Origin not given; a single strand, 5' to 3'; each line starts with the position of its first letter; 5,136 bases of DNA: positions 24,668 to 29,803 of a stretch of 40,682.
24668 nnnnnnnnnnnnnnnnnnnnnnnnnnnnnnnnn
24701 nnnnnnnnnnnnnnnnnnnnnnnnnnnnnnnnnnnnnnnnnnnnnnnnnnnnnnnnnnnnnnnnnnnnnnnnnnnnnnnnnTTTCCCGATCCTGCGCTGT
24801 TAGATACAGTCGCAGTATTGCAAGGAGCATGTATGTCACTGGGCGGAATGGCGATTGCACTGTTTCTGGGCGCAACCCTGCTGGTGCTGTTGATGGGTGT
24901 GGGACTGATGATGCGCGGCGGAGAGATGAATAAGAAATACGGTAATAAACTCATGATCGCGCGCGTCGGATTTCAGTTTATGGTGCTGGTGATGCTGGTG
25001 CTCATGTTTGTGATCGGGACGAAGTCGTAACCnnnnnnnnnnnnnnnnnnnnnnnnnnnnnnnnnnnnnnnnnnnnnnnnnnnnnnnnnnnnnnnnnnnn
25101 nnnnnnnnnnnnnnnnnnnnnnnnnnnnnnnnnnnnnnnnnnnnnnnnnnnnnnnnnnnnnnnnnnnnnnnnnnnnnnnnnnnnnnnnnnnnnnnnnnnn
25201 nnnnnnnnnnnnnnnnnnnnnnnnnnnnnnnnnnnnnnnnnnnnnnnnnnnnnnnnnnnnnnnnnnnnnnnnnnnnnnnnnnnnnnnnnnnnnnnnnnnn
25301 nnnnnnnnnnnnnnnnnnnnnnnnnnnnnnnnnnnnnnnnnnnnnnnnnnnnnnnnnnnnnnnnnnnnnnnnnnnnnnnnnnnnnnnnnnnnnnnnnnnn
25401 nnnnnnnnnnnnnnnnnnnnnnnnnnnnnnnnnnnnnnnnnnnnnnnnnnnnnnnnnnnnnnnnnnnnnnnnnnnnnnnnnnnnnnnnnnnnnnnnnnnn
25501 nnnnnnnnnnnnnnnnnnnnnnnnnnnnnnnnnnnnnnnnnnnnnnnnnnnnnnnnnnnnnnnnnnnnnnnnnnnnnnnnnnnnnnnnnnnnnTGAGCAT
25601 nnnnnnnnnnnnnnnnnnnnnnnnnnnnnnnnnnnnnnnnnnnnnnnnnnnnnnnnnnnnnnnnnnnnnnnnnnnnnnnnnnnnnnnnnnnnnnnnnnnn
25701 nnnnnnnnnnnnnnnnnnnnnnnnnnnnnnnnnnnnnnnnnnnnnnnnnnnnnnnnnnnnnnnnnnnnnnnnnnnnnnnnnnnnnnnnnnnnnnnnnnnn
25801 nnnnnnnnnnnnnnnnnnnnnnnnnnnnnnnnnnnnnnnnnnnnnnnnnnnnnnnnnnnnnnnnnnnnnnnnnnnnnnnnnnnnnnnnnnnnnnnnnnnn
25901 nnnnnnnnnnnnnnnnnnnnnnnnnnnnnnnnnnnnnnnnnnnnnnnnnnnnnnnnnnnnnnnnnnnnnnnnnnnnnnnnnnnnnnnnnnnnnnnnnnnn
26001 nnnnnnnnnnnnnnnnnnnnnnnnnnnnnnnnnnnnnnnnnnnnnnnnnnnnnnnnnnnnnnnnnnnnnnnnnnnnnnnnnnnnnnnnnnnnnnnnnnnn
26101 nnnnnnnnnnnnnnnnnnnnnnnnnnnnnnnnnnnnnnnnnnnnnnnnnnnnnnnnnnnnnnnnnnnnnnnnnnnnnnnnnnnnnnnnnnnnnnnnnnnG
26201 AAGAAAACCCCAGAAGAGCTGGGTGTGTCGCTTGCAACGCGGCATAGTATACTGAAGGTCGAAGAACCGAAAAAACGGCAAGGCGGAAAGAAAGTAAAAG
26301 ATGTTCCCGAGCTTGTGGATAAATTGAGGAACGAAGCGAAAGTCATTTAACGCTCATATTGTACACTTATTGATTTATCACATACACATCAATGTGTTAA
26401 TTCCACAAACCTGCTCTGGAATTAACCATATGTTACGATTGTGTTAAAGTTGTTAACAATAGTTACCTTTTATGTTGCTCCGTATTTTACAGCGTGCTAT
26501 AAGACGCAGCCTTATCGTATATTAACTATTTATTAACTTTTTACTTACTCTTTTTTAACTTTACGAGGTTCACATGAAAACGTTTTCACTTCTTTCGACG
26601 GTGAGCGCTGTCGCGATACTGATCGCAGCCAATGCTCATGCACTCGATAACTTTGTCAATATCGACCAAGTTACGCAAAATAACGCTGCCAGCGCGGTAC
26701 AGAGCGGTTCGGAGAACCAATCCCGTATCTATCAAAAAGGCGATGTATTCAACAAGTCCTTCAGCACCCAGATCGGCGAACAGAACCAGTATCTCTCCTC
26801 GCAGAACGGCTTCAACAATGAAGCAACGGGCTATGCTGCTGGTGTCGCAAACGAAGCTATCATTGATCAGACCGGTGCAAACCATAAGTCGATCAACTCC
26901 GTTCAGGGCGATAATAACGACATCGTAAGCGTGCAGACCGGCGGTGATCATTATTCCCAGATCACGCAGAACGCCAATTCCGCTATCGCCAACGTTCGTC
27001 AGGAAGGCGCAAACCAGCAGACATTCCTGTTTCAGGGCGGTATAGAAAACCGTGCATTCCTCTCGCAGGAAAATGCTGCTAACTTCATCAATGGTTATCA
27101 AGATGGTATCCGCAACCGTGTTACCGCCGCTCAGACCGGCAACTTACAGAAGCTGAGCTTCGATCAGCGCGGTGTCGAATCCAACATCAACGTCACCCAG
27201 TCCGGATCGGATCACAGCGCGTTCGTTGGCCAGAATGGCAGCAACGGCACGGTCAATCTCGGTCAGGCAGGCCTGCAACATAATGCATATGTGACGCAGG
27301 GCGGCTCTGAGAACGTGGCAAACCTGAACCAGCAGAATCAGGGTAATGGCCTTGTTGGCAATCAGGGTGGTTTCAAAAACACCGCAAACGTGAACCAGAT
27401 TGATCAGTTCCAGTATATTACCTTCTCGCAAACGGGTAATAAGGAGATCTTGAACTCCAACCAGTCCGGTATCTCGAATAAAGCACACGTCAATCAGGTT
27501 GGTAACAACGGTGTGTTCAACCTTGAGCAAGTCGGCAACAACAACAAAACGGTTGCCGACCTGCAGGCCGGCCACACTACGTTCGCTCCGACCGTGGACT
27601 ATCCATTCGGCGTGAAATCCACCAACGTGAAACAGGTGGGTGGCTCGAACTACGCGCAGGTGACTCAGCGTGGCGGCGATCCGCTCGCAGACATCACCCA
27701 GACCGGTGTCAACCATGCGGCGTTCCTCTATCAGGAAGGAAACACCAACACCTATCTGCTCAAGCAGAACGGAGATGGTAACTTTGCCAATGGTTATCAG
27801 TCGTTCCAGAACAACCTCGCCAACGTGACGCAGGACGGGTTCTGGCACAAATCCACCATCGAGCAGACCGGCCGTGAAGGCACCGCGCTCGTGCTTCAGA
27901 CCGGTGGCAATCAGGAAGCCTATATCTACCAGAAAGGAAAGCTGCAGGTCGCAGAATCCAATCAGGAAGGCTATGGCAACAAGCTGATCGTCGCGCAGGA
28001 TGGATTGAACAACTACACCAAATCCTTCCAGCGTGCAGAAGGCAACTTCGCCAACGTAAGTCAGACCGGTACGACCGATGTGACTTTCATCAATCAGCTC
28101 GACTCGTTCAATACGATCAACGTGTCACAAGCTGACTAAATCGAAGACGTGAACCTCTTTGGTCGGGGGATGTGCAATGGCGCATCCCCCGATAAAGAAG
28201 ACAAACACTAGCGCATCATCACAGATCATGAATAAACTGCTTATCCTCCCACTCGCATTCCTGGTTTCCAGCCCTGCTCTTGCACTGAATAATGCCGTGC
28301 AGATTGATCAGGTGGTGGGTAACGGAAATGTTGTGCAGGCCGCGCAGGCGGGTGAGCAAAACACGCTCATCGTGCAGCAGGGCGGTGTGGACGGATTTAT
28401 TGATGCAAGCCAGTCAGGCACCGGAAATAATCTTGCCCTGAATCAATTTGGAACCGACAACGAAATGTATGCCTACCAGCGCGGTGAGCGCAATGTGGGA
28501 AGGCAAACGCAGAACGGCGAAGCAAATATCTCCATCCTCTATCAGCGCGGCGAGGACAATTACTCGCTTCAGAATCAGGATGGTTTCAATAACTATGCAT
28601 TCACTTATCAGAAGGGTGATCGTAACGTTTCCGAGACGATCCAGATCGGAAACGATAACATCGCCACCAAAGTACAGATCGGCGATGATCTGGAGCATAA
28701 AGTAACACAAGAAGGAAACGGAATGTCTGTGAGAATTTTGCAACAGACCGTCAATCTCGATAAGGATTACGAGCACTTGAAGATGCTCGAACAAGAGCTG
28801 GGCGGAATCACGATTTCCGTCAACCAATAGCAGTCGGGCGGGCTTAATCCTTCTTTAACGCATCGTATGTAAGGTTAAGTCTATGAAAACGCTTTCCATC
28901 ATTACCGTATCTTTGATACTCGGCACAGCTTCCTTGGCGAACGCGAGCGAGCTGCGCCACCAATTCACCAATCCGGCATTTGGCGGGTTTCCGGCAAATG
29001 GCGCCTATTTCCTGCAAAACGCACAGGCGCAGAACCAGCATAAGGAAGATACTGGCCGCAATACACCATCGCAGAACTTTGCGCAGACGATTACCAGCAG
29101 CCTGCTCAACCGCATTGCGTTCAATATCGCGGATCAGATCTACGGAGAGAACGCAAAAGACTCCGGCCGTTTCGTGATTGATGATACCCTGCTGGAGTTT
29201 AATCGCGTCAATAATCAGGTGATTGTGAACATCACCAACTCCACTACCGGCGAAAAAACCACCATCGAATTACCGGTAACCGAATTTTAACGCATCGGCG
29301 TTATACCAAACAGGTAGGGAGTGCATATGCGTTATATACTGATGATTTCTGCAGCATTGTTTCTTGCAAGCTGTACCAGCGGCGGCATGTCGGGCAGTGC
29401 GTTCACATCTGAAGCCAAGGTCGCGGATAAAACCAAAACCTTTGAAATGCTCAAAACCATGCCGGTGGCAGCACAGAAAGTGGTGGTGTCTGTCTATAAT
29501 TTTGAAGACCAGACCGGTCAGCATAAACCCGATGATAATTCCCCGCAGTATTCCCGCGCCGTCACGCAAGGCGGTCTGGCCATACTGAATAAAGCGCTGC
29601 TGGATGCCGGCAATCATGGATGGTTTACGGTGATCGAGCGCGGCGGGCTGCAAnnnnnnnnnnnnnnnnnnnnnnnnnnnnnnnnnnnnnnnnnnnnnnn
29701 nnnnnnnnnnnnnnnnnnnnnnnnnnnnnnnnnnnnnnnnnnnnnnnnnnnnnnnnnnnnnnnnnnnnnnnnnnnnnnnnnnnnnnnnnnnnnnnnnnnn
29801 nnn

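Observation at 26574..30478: Minimal four-gene curli system (csgA-like, second curlin, csgF, csgG) with no CsgE, CsgC/H or CsgD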

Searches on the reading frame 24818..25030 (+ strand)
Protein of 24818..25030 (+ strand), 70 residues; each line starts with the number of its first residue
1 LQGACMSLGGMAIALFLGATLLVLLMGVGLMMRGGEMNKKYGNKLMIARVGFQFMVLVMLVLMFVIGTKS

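Call 12: search_protein_families(library=pfam, proteins=[window:24818-25030:+], max_evalue=10)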
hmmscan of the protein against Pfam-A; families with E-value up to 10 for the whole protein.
window:24818-25030:+ (70 aa): 2 families
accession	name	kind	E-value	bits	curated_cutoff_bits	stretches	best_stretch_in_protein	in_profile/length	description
PF04588.18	HIG_1_N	-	1.3e-06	28.9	22.4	1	15-62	7-51/52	Hypoxia induced protein conserved region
PF02313.22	Fumarate_red_D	-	0.48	11.1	25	1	7-65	15-73/114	Fumarate reductase subunit D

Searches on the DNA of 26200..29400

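Call 76: search_rna_families(source=window, start=26200, end=29400, threshold=evalue, max_evalue=1)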
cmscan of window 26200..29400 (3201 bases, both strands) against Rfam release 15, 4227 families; matches with E-value up to 1: 0.
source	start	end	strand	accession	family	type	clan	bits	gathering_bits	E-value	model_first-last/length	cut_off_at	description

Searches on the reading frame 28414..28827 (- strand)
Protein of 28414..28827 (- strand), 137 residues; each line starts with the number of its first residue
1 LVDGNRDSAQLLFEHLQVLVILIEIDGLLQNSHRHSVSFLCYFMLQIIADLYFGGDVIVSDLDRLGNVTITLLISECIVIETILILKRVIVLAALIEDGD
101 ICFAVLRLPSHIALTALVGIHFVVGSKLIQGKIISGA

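Call 12: search_protein_families(library=pfam, proteins=[window:28414-28827:-], max_evalue=10)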
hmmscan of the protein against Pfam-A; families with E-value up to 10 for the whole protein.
window:28414-28827:- (137 aa): 1 family
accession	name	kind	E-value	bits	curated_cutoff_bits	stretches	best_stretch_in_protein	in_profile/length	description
PF08616.15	SPA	-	0.3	11.5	22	1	76-112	14-51/113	Stabilization of polarity axis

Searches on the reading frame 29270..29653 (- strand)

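Call 12: search_protein_families(library=pfam, proteins=[window:29270-29653:-], max_evalue=10)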
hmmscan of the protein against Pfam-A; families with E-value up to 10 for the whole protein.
window:29270-29653:- (127 aa): 1 family
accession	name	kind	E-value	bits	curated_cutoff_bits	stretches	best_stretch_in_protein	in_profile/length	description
PF08995.15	NIP_1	-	0.1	13.4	25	1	41-63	10-32/82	Necrosis inducing protein-1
